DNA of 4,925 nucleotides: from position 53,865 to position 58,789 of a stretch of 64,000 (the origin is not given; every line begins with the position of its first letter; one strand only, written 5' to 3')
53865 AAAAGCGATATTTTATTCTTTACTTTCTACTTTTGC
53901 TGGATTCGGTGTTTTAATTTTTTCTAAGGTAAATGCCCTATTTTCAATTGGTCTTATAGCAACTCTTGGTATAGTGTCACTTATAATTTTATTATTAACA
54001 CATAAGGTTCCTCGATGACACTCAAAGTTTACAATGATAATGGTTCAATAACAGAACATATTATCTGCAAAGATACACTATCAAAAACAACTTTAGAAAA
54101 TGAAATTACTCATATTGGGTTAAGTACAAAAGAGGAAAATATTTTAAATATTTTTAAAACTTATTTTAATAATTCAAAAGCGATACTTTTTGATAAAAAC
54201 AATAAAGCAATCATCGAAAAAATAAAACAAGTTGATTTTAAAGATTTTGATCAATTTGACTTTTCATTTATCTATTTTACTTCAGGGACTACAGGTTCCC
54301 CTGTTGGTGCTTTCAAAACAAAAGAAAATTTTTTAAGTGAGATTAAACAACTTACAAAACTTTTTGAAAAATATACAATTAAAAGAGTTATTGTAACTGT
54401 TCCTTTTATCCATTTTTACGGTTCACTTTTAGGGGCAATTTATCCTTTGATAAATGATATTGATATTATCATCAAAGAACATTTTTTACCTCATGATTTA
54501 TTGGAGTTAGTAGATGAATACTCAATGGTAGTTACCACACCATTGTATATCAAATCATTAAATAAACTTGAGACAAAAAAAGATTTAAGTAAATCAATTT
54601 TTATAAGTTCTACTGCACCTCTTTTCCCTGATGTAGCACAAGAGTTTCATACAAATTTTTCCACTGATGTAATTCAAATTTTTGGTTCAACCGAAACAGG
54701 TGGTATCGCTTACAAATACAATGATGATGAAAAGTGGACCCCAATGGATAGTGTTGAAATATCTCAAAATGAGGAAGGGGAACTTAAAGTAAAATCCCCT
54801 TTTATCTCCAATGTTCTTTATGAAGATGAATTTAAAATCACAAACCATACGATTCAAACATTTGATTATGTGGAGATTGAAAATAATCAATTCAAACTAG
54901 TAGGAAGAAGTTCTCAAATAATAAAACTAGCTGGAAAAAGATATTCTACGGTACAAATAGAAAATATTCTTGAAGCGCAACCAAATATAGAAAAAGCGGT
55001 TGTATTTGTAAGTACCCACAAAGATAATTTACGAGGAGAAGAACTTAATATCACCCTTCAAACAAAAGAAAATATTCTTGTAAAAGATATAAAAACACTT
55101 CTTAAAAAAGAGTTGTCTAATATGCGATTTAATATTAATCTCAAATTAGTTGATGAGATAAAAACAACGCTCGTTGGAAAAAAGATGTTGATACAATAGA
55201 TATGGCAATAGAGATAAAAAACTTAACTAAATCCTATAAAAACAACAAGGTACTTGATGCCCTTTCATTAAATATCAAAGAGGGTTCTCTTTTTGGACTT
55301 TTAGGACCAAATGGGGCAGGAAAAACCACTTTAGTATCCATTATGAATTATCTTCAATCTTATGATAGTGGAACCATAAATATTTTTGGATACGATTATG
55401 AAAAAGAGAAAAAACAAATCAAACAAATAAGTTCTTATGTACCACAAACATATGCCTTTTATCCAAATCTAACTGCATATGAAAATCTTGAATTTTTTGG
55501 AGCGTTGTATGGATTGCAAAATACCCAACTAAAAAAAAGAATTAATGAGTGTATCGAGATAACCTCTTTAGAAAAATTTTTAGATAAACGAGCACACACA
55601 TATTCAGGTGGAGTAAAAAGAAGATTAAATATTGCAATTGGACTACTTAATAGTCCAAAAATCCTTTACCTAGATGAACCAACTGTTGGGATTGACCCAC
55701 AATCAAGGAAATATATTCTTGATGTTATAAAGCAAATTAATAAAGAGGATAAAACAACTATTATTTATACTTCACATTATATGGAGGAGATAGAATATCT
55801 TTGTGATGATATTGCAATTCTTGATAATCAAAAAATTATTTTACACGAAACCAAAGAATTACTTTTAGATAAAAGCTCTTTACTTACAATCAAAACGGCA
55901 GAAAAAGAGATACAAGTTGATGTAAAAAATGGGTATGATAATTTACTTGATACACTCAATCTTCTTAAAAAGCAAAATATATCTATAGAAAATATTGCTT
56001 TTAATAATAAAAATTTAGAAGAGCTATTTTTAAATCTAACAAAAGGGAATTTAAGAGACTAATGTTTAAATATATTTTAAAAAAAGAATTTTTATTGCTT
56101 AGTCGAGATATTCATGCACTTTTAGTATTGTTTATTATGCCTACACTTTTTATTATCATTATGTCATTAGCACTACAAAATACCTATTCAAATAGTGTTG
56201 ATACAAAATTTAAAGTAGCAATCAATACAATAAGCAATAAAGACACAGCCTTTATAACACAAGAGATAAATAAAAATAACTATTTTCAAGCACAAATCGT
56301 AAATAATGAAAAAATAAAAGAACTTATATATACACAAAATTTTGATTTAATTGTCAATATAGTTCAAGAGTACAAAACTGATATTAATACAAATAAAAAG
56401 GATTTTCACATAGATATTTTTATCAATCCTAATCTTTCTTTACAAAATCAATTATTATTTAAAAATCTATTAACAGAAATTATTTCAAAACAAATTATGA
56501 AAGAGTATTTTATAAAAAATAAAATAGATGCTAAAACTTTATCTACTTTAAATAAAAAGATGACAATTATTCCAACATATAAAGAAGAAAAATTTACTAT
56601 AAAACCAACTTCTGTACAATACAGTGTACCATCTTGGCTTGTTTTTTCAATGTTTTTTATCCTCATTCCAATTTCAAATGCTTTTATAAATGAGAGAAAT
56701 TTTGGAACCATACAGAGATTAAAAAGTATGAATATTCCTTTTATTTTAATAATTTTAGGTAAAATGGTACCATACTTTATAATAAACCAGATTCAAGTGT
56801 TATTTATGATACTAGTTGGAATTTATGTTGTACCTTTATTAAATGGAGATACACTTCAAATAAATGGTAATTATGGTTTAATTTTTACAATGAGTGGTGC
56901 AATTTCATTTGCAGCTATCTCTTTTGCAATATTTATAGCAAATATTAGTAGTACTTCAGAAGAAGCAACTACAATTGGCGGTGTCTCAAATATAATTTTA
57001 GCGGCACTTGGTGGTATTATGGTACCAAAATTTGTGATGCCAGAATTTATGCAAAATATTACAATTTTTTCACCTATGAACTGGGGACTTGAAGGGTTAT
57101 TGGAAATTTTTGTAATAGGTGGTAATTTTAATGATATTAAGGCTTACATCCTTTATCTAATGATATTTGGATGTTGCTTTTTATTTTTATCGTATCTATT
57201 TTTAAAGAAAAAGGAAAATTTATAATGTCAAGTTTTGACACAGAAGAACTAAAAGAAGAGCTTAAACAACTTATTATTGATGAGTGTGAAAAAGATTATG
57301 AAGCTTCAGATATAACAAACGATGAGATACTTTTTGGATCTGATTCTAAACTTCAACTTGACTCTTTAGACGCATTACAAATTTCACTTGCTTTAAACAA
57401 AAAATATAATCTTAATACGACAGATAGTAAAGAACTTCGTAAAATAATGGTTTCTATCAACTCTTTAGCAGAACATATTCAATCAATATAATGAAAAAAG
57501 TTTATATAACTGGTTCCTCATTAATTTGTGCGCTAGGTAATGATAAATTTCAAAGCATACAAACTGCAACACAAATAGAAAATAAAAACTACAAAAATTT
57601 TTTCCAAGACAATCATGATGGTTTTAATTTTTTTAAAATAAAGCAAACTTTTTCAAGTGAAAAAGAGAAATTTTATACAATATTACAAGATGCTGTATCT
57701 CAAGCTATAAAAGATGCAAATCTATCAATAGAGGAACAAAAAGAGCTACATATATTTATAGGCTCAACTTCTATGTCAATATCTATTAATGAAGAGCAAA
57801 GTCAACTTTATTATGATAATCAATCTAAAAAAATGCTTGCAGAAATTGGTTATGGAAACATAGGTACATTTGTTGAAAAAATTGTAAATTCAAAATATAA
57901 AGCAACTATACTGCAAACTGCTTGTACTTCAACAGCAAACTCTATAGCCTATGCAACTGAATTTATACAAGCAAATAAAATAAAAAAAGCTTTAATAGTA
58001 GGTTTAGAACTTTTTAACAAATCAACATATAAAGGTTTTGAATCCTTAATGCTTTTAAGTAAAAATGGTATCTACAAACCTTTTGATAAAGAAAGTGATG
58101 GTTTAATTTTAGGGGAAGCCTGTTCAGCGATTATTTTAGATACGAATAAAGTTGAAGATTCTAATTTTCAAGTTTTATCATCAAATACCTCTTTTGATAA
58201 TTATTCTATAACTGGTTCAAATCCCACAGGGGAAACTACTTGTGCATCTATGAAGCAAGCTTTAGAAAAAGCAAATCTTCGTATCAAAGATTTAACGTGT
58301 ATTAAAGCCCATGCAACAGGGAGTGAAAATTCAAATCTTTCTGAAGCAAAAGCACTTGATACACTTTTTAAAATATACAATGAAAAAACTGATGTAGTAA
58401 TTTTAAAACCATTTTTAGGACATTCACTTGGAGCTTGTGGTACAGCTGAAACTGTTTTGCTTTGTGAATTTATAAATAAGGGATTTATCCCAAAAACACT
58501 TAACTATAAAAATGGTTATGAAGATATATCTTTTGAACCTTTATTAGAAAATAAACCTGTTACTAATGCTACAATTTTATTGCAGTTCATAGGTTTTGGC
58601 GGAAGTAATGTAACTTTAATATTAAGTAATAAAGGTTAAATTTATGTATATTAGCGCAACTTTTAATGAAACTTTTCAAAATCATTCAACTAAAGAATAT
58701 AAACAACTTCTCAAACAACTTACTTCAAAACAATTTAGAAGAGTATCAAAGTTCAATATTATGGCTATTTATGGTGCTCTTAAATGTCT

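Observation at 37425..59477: Flexirubin-type aryl-polyene + dialkylresorcinol pigment cluster (~22 kb, ~26 genes) in an Arcobacter-like Campylobacterota chromosome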

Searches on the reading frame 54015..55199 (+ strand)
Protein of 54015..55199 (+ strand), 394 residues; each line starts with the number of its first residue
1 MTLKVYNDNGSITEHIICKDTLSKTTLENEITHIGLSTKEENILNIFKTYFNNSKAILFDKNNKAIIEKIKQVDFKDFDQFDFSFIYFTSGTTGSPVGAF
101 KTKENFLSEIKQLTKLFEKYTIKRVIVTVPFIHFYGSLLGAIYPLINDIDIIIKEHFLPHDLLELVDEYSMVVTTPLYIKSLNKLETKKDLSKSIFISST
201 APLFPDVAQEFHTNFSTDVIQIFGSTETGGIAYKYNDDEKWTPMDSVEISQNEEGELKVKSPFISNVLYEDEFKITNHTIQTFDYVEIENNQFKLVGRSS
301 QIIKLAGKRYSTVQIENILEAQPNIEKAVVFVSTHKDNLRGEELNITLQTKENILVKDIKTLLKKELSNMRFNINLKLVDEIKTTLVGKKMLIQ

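Call 5: search_protein_families(library=pfam, proteins=[window:54015-55199:+], max_evalue=0.01)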
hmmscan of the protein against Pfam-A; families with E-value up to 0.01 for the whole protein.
window:54015-55199:+ (394 aa): 2 families
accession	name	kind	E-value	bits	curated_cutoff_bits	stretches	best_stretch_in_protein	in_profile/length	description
PF00501.34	AMP-binding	-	7.8e-20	71.5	29.9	1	66-247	151-344/384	AMP-binding enzyme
PF03652.20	RuvX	-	0.0095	16.7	29.2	0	91-131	22-61/134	Holliday junction resolvase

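Call 8: search_protein_families(library=ncbifam, proteins=[window:54015-55199:+], max_evalue=0.01)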
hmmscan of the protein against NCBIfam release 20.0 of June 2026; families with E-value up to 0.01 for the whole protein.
window:54015-55199:+ (394 aa): 85 families (the best 25 are shown)
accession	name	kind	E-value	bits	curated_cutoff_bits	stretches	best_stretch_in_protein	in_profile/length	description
NF004837.0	PRK06187.1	subfamily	9.6e-32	109.9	476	2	64-233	153-328/531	long-chain-fatty-acid--CoA ligase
NF006167.0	PRK08308.1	equivalog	1.9e-21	76.4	513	1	53-389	79-401/414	acyl-CoA synthetase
TIGR02372.1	4_coum_CoA_lig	equivalog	1.6e-20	73.2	334.7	1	83-331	97-329/386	4-coumarate--CoA ligase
NF005702.0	PRK07514.1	subfamily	4.2e-20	71.6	558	1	74-389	150-490/506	malonyl-CoA synthase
NF006754.0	PRK09274.1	equivalog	5.6e-18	64.4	478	2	71-231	165-331/555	fatty acid CoA ligase family protein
NF052269.1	Staph_lig_FadD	equivalog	2.2e-16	59.3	650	1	68-389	135-483/499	long-chain-fatty-acid--CoA ligase FadD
TIGR03098.1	ligase_PEP_1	hypoth_equivalog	1.4e-15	56.8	592.35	2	269-389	387-508/517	acyl-CoA ligase (AMP-forming), exosortase A system-associated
NF006386.0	PRK08633.1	equivalog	3.2e-15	55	1221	1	71-232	772-939/1147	acyl-[ACP]--phospholipid O-acyltransferase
NF004114.0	PRK05605.1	equivalog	5.3e-15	54.7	766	2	65-232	205-379/575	long-chain-fatty-acid--CoA ligase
NF005797.0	PRK07638.1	equivalog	9.7e-15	54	518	1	54-389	116-469/487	acyl-CoA synthetase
TIGR01923.1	menE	equivalog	1e-14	54.3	330.15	1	72-389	103-436/442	o-succinylbenzoate--CoA ligase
NF004758.0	PRK06087.1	equivalog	1.1e-14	53.8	736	2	78-235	185-346/548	medium-chain fatty-acid--CoA ligase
NF005307.0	PRK06839.1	equivalog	7e-14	51.3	748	1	63-389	131-483/496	o-succinylbenzoate--CoA ligase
TIGR02262.1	benz_CoA_lig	subfamily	1.6e-13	50.2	375.25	1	82-389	162-499/508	benzoate-CoA ligase family protein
TIGR03208.1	cyc_hxne_CoA_lg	equivalog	3.2e-13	49.3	792.3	1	82-239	196-358/538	cyclohexanecarboxylate-CoA ligase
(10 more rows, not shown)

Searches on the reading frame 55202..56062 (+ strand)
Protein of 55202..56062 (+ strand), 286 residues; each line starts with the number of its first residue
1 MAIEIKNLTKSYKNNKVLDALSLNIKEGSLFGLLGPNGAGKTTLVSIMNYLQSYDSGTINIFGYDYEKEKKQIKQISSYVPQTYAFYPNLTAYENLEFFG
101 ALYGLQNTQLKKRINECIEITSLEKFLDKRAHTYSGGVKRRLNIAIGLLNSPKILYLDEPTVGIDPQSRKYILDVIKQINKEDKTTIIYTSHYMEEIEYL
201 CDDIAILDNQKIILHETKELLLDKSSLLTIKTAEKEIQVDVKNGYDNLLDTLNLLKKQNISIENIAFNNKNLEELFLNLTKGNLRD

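Call 5: search_protein_families(library=pfam, proteins=[window:55202-56062:+], max_evalue=0.01)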
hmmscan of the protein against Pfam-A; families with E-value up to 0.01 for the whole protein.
window:55202-56062:+ (286 aa): 4 families
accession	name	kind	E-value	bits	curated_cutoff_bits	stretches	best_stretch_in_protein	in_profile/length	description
PF00005.33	ABC_tran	-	1.1e-29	104.2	25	1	18-161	1-136/137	ABC transporter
PF13304.12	AAA_21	-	8.7e-12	46.1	27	2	132-192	236-298/304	AAA domain, putative AbiEii toxin, Type IV TA system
PF03215.21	Rad17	-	0.0027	18.1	23.8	1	15-110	32-131/186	Rad17 P-loop domain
PF02463.25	SMC_N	-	0.0036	17.2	40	0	3-52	5-48/220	RecF/RecN/SMC N terminal domain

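Call 8: search_protein_families(library=ncbifam, proteins=[window:55202-56062:+], max_evalue=0.01)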
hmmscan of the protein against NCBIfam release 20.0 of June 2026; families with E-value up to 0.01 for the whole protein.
window:55202-56062:+ (286 aa): 194 families (the best 25 are shown)
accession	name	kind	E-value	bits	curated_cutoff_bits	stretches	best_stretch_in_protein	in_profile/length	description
TIGR01188.1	drrA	subfamily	6.3e-77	258.8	312.45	2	10-221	1-211/302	daunorubicin resistance ABC transporter, ATP-binding protein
TIGR03522.1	GldA_ABC_ATP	equivalog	1.3e-52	179.1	402.6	1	1-251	1-250/301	gliding motility-associated ABC transporter ATP-binding subunit GldA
TIGR03864.1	PQQ_ABC_ATP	hypoth_equivalog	1.3e-52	178.7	302.25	1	2-226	1-224/236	ABC transporter, ATP-binding subunit, PQQ-dependent alcohol dehydrogenase system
NF010060.0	PRK13537.1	equivalog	3.4e-52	177.3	521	1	2-221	15-233/314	nodulation factor ABC transporter ATP-binding protein NodI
NF033858.1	ABC2_perm_RbbA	equivalog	1.7e-50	171.8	1050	1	3-274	2-274/909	ribosome-associated ATPase/putative transporter RbbA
NF010059.0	PRK13536.1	equivalog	2.5e-49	167.9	549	1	1-223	42-263/342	nodulation factor ABC transporter ATP-binding protein NodI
TIGR03740.1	galliderm_ABC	subfamily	1.5e-46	158.8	309.75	1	4-217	2-207/223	lantibiotic protection ABC transporter ATP-binding subunit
TIGR01288.1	nodI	equivalog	5.8e-46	156.9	424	1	1-223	3-224/303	nodulation factor ABC transporter ATP-binding protein NodI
TIGR04521.1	ECF_ATPase_2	equivalog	1.8e-43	148.6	330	1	4-231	2-242/279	energy-coupling factor transporter ATPase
NF043075.1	MMSYN1_0197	equivalog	2.2e-42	145.2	550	1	3-212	3-211/341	spermidine/putrescine ABC transporter ATP-binding protein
TIGR00968.1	3a0106s01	subfamily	5.5e-41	140.6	342.75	1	3-223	1-220/237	sulfate ABC transporter ATP-binding protein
NF006987.0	PRK09452.1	equivalog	7.2e-41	140.1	482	1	3-217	18-231/378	spermidine/putrescine ABC transporter ATP-binding protein PotA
NF040840.2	tungstate_WtpC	equivalog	4e-40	138.2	440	1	3-214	2-211/347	tungstate ABC transporter ATP-binding protein WtpC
TIGR04520.1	ECF_ATPase_1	equivalog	6.2e-40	137.3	315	1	3-229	1-231/269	energy-coupling factor transporter ATPase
NF010158.0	PRK13637.1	equivalog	5.5e-39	134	390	1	1-221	1-233/287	energy-coupling factor transporter ATPase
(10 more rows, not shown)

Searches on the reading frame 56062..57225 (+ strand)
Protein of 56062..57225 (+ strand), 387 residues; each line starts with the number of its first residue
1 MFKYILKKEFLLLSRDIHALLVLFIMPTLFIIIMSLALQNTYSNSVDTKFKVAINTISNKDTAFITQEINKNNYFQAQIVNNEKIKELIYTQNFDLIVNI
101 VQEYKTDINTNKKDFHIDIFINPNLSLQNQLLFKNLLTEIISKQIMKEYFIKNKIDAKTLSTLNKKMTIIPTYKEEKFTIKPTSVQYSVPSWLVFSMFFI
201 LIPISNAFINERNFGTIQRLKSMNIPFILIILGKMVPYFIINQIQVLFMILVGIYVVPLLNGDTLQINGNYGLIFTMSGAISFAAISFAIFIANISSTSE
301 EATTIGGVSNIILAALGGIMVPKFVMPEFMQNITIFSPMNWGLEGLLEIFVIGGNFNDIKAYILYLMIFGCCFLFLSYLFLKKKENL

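Call 5: search_protein_families(library=pfam, proteins=[window:56062-57225:+], max_evalue=0.01)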
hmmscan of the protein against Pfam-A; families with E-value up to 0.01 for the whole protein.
window:56062-57225:+ (387 aa): 4 families
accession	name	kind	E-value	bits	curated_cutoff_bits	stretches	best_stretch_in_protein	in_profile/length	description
PF12698.13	ABC2_membrane_3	-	5.1e-27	95.3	31.6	1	21-379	4-347/347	ABC-2 family transporter protein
PF01061.29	ABC2_membrane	-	1.8e-17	64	26.9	1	184-350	47-210/211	ABC-2 type transporter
PF12679.13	ABC2_membrane_2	-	2.1e-08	34.2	27.2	1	5-385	3-282/283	ABC-2 family transporter protein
PF05823.17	Gp-FAR-1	-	0.0055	17.6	29.2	1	46-115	60-126/149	Nematode fatty acid retinoid binding protein (Gp-FAR-1)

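Call 8: search_protein_families(library=ncbifam, proteins=[window:56062-57225:+], max_evalue=0.01)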
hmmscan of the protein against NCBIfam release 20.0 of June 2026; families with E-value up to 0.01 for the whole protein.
window:56062-57225:+ (387 aa): 4 families
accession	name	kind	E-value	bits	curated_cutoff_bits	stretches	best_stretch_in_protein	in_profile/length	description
NF038293.1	permease_SagH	equivalog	3.1e-17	62.4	450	1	4-383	3-369/370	SagH family ABC transporter permease subunit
NF033858.1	ABC2_perm_RbbA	equivalog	1.1e-13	50.1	1050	1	7-385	547-908/909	ribosome-associated ATPase/putative transporter RbbA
TIGR01291.1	nodJ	subfamily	0.0012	18.4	206.65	1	283-383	147-249/253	ABC-2 type transporter, NodJ family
TIGR03062.1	pip_yhgE_Cterm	subfamily_domain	0.0072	16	102.2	1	230-385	62-207/208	YhgE/Pip family protein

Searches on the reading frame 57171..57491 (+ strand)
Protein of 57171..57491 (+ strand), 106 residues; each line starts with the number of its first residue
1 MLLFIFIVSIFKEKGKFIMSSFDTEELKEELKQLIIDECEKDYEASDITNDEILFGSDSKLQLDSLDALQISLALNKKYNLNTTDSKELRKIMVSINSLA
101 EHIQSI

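Call 5: search_protein_families(library=pfam, proteins=[window:57171-57491:+], max_evalue=0.01)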
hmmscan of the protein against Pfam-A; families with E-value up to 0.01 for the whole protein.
window:57171-57491:+ (106 aa): 1 family
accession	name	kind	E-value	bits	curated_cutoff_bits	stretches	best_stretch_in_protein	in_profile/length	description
PF00550.31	PP-binding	-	0.0049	17.5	20.8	1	31-103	3-67/67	Phosphopantetheine attachment site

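Call 8: search_protein_families(library=ncbifam, proteins=[window:57171-57491:+], max_evalue=0.01)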
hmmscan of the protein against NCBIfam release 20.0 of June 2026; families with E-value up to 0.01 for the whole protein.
window:57171-57491:+ (106 aa): 4 families
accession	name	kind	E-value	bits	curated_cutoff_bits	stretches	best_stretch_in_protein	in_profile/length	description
NF006617.0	PRK09184.1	subfamily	3.7e-13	49.3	70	1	23-104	10-91/96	phosphopantetheine-binding protein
NF005480.0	PRK07081.1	equivalog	5.9e-06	26.1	72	1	28-106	2-76/83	acyl carrier protein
TIGR00517.1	acyl_carrier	equivalog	0.0047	16.8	70.45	1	26-104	3-74/77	acyl carrier protein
NF002148.0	PRK00982.1-2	subfamily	0.0065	16.3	71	1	25-92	3-64/79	acyl carrier protein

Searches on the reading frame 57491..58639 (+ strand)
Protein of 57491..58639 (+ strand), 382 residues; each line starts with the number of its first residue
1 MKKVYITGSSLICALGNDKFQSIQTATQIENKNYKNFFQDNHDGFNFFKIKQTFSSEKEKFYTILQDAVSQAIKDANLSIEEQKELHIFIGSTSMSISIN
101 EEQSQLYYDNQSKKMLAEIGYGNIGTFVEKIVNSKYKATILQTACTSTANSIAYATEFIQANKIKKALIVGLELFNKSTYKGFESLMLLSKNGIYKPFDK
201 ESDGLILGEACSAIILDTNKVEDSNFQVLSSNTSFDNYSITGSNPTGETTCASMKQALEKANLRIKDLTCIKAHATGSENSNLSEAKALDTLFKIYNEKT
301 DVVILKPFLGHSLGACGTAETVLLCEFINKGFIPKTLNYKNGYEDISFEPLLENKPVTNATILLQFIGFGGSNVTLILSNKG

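Call 5: search_protein_families(library=pfam, proteins=[window:57491-58639:+], max_evalue=0.01)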
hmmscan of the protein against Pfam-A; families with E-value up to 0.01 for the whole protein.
window:57491-58639:+ (382 aa): 4 families
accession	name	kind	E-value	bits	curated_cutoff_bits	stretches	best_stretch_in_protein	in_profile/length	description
PF00109.32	ketoacyl-synt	-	4.7e-19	69.4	20.8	1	24-219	48-249/252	Beta-ketoacyl synthase, N-terminal domain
PF02801.28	Ketoacyl-synt_C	-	1.9e-18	67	20.8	1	228-339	4-118/119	Beta-ketoacyl synthase, C-terminal domain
PF08545.16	ACP_syn_III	-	2.4e-05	24.6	24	1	141-177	3-39/80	3-Oxoacyl-[acyl-carrier-protein (ACP)] synthase III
PF19074.5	DUF5770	-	0.0093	16.5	25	0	153-185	2-34/132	Family of unknown function (DUF5770)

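Call 8: search_protein_families(library=ncbifam, proteins=[window:57491-58639:+], max_evalue=0.01)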
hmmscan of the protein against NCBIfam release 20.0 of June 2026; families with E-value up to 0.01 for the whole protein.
window:57491-58639:+ (382 aa): 25 families
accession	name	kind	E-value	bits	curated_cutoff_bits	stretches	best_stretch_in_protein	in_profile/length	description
NF006618.0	PRK09185.1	subfamily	1e-46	159.8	407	1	1-380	2-392/394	beta-ketoacyl-ACP synthase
TIGR03150.1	fabF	equivalog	1.9e-42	145.4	493.75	1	3-378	2-406/407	beta-ketoacyl-ACP synthase II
NF005589.0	PRK07314.1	subfamily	8.7e-41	140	387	1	2-379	4-410/413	beta-ketoacyl-ACP synthase II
NF058662.1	cispenta_AmcF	equivalog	9e-38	130.2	325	1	52-379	52-368/369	cispentacin biosynthesis acyltransferase subunit AmcF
NF006587.0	PRK09116.1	equivalog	2.6e-31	108.8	470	1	47-379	55-405/408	beta-ketoacyl-ACP synthase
NF004618.0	PRK05952.1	equivalog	4.2e-31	108.2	455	1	3-380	3-382/384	beta-ketoacyl-ACP synthase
NF005916.1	PRK07910.1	equivalog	2.5e-30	105.8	560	1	138-378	162-415/418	KasA/KasB family beta-ketoacyl-ACP synthase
NF005076.0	PRK06501.1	equivalog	9.8e-30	103.8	629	1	108-380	138-422/425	beta-ketoacyl-ACP synthase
NF004970.0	PRK06333.1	subfamily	2.2e-28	99.2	525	1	139-379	167-420/424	beta-ketoacyl-ACP synthase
NF006274.0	PRK08439.1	equivalog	1.9e-26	92.8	621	1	1-378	1-403/406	beta-ketoacyl-ACP synthase II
NF005490.0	PRK07103.1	equivalog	2.8e-23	82.6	445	1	68-380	89-412/414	polyketide beta-ketoacyl:acyl carrier protein synthase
NF005935.0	PRK07967.1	equivalog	1.1e-17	64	630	1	67-379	77-402/406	beta-ketoacyl-ACP synthase I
NF006434.0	PRK08722.1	equivalog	2.2e-15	56.4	759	1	68-378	81-411/414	beta-ketoacyl-ACP synthase II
NF045894.1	PKS_plus_SDR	equivalog_domain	3.1e-13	48.3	1740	1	141-348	169-385/1515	type I polyketide synthase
NF053555.1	prodigi_MBC_PigJ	equivalog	1e-10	40.6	900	1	140-313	508-681/759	prodigiosin MBC biosynthesis protein PigJ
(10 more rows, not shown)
